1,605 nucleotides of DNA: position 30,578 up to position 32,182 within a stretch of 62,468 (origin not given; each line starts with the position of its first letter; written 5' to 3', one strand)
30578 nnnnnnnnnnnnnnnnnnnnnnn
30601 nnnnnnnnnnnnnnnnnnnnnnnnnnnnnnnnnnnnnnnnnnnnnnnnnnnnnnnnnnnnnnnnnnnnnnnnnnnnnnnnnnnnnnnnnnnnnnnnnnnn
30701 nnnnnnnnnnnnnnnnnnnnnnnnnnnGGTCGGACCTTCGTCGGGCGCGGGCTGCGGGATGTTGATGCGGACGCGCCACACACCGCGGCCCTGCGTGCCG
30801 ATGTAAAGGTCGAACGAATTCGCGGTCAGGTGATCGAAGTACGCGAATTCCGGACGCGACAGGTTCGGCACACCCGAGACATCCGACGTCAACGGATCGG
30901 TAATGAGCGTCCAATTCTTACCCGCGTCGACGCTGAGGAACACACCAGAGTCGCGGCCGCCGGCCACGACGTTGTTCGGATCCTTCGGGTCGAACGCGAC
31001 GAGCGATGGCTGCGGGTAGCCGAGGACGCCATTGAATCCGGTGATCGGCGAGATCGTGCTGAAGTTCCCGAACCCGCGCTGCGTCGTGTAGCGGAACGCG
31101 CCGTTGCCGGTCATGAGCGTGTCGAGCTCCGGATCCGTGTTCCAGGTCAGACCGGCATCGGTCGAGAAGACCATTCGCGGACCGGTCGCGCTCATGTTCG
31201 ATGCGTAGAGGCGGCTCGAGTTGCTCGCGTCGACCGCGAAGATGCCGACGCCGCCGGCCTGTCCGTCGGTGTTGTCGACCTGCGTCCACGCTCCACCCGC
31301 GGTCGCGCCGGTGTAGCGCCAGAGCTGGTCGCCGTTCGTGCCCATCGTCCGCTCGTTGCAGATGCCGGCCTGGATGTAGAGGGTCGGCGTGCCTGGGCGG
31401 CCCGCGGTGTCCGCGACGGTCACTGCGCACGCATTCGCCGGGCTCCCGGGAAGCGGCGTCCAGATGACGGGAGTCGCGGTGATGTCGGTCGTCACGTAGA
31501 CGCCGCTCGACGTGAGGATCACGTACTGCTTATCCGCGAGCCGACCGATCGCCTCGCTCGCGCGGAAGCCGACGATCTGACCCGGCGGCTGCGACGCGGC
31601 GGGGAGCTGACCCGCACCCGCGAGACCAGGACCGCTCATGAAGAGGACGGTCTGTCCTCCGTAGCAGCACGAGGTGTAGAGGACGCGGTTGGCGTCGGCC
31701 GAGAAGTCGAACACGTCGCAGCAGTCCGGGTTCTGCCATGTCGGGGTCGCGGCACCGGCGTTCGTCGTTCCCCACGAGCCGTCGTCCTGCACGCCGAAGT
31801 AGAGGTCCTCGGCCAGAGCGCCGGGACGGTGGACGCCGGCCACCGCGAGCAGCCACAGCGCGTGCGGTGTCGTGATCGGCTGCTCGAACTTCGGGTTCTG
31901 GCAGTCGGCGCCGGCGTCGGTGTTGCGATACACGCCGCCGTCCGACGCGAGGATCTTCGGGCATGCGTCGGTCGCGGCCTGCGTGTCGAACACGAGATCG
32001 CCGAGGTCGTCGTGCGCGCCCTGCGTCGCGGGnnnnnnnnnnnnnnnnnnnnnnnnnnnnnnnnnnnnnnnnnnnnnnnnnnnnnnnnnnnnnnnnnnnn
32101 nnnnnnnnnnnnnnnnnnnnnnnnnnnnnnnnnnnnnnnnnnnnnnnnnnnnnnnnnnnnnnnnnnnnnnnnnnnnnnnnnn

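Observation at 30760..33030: Asp-box beta-propeller inserted exactly into a loop of one stalk module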

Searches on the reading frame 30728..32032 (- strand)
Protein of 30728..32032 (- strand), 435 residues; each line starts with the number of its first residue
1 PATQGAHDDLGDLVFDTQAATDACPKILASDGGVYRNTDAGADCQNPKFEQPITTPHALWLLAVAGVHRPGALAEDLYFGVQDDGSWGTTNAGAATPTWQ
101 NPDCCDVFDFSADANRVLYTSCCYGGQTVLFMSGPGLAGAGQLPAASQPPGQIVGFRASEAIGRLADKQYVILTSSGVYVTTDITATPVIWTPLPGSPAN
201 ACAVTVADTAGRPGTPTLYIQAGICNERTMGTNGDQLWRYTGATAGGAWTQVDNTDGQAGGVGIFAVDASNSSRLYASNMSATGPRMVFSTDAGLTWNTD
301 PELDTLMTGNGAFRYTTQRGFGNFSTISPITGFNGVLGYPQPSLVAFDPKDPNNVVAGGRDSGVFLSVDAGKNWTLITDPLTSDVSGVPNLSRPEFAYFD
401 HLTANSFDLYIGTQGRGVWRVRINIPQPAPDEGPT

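Call 34: search_solved_structures(query=A2, max_evalue=10, show_alignments=5)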
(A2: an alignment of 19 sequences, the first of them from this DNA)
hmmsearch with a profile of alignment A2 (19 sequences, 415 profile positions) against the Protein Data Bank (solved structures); distinct sequences matched with E-value up to 10: 22.
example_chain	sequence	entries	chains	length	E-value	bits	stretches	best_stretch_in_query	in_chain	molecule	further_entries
6p2m_A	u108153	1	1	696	1.4e-10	43.8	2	197-291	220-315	Type 3a cellulose-binding domain protein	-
7kn8_A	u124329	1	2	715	2.9e-10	42.8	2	200-291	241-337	Cellulase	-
6p2l_A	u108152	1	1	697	5.9e-08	35.2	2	206-303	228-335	Glycosyl hydrolase BNR repeat-containing protein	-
3b7f_A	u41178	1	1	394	9e-08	34.6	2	330-364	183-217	Glycosyl hydrolase, BNR repeat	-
5fzp_A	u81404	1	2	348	6e-05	25.3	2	329-374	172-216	DISPASE AUTOLYSIS-INDUCING PROTEIN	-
6fhp_A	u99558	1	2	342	6.4e-05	25.2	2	329-374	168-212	Dispase autolysis-inducing protein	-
6ffy_A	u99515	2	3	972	0.00061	22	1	318-367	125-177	VPS10 domain-containing receptor SorCS2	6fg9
5oj3_A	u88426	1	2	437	0.0016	20.6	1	250-298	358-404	Photosystem II stability/assembly factor HCF136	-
5znn_A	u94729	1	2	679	0.067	15.3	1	327-365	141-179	Sortilin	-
5nmr_A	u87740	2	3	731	0.084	14.9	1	328-365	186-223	Sortilin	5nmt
5nni_A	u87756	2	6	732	0.087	14.9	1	328-365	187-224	Sortilin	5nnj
6x48_A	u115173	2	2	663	0.31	13.1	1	328-365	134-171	Sortilin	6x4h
8t8r_A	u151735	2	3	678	0.33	13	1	328-365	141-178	Sortilin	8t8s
3f6k_A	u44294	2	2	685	0.34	12.9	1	328-365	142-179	Sortilin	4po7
4msl_A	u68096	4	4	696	0.4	12.7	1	328-365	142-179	Sortilin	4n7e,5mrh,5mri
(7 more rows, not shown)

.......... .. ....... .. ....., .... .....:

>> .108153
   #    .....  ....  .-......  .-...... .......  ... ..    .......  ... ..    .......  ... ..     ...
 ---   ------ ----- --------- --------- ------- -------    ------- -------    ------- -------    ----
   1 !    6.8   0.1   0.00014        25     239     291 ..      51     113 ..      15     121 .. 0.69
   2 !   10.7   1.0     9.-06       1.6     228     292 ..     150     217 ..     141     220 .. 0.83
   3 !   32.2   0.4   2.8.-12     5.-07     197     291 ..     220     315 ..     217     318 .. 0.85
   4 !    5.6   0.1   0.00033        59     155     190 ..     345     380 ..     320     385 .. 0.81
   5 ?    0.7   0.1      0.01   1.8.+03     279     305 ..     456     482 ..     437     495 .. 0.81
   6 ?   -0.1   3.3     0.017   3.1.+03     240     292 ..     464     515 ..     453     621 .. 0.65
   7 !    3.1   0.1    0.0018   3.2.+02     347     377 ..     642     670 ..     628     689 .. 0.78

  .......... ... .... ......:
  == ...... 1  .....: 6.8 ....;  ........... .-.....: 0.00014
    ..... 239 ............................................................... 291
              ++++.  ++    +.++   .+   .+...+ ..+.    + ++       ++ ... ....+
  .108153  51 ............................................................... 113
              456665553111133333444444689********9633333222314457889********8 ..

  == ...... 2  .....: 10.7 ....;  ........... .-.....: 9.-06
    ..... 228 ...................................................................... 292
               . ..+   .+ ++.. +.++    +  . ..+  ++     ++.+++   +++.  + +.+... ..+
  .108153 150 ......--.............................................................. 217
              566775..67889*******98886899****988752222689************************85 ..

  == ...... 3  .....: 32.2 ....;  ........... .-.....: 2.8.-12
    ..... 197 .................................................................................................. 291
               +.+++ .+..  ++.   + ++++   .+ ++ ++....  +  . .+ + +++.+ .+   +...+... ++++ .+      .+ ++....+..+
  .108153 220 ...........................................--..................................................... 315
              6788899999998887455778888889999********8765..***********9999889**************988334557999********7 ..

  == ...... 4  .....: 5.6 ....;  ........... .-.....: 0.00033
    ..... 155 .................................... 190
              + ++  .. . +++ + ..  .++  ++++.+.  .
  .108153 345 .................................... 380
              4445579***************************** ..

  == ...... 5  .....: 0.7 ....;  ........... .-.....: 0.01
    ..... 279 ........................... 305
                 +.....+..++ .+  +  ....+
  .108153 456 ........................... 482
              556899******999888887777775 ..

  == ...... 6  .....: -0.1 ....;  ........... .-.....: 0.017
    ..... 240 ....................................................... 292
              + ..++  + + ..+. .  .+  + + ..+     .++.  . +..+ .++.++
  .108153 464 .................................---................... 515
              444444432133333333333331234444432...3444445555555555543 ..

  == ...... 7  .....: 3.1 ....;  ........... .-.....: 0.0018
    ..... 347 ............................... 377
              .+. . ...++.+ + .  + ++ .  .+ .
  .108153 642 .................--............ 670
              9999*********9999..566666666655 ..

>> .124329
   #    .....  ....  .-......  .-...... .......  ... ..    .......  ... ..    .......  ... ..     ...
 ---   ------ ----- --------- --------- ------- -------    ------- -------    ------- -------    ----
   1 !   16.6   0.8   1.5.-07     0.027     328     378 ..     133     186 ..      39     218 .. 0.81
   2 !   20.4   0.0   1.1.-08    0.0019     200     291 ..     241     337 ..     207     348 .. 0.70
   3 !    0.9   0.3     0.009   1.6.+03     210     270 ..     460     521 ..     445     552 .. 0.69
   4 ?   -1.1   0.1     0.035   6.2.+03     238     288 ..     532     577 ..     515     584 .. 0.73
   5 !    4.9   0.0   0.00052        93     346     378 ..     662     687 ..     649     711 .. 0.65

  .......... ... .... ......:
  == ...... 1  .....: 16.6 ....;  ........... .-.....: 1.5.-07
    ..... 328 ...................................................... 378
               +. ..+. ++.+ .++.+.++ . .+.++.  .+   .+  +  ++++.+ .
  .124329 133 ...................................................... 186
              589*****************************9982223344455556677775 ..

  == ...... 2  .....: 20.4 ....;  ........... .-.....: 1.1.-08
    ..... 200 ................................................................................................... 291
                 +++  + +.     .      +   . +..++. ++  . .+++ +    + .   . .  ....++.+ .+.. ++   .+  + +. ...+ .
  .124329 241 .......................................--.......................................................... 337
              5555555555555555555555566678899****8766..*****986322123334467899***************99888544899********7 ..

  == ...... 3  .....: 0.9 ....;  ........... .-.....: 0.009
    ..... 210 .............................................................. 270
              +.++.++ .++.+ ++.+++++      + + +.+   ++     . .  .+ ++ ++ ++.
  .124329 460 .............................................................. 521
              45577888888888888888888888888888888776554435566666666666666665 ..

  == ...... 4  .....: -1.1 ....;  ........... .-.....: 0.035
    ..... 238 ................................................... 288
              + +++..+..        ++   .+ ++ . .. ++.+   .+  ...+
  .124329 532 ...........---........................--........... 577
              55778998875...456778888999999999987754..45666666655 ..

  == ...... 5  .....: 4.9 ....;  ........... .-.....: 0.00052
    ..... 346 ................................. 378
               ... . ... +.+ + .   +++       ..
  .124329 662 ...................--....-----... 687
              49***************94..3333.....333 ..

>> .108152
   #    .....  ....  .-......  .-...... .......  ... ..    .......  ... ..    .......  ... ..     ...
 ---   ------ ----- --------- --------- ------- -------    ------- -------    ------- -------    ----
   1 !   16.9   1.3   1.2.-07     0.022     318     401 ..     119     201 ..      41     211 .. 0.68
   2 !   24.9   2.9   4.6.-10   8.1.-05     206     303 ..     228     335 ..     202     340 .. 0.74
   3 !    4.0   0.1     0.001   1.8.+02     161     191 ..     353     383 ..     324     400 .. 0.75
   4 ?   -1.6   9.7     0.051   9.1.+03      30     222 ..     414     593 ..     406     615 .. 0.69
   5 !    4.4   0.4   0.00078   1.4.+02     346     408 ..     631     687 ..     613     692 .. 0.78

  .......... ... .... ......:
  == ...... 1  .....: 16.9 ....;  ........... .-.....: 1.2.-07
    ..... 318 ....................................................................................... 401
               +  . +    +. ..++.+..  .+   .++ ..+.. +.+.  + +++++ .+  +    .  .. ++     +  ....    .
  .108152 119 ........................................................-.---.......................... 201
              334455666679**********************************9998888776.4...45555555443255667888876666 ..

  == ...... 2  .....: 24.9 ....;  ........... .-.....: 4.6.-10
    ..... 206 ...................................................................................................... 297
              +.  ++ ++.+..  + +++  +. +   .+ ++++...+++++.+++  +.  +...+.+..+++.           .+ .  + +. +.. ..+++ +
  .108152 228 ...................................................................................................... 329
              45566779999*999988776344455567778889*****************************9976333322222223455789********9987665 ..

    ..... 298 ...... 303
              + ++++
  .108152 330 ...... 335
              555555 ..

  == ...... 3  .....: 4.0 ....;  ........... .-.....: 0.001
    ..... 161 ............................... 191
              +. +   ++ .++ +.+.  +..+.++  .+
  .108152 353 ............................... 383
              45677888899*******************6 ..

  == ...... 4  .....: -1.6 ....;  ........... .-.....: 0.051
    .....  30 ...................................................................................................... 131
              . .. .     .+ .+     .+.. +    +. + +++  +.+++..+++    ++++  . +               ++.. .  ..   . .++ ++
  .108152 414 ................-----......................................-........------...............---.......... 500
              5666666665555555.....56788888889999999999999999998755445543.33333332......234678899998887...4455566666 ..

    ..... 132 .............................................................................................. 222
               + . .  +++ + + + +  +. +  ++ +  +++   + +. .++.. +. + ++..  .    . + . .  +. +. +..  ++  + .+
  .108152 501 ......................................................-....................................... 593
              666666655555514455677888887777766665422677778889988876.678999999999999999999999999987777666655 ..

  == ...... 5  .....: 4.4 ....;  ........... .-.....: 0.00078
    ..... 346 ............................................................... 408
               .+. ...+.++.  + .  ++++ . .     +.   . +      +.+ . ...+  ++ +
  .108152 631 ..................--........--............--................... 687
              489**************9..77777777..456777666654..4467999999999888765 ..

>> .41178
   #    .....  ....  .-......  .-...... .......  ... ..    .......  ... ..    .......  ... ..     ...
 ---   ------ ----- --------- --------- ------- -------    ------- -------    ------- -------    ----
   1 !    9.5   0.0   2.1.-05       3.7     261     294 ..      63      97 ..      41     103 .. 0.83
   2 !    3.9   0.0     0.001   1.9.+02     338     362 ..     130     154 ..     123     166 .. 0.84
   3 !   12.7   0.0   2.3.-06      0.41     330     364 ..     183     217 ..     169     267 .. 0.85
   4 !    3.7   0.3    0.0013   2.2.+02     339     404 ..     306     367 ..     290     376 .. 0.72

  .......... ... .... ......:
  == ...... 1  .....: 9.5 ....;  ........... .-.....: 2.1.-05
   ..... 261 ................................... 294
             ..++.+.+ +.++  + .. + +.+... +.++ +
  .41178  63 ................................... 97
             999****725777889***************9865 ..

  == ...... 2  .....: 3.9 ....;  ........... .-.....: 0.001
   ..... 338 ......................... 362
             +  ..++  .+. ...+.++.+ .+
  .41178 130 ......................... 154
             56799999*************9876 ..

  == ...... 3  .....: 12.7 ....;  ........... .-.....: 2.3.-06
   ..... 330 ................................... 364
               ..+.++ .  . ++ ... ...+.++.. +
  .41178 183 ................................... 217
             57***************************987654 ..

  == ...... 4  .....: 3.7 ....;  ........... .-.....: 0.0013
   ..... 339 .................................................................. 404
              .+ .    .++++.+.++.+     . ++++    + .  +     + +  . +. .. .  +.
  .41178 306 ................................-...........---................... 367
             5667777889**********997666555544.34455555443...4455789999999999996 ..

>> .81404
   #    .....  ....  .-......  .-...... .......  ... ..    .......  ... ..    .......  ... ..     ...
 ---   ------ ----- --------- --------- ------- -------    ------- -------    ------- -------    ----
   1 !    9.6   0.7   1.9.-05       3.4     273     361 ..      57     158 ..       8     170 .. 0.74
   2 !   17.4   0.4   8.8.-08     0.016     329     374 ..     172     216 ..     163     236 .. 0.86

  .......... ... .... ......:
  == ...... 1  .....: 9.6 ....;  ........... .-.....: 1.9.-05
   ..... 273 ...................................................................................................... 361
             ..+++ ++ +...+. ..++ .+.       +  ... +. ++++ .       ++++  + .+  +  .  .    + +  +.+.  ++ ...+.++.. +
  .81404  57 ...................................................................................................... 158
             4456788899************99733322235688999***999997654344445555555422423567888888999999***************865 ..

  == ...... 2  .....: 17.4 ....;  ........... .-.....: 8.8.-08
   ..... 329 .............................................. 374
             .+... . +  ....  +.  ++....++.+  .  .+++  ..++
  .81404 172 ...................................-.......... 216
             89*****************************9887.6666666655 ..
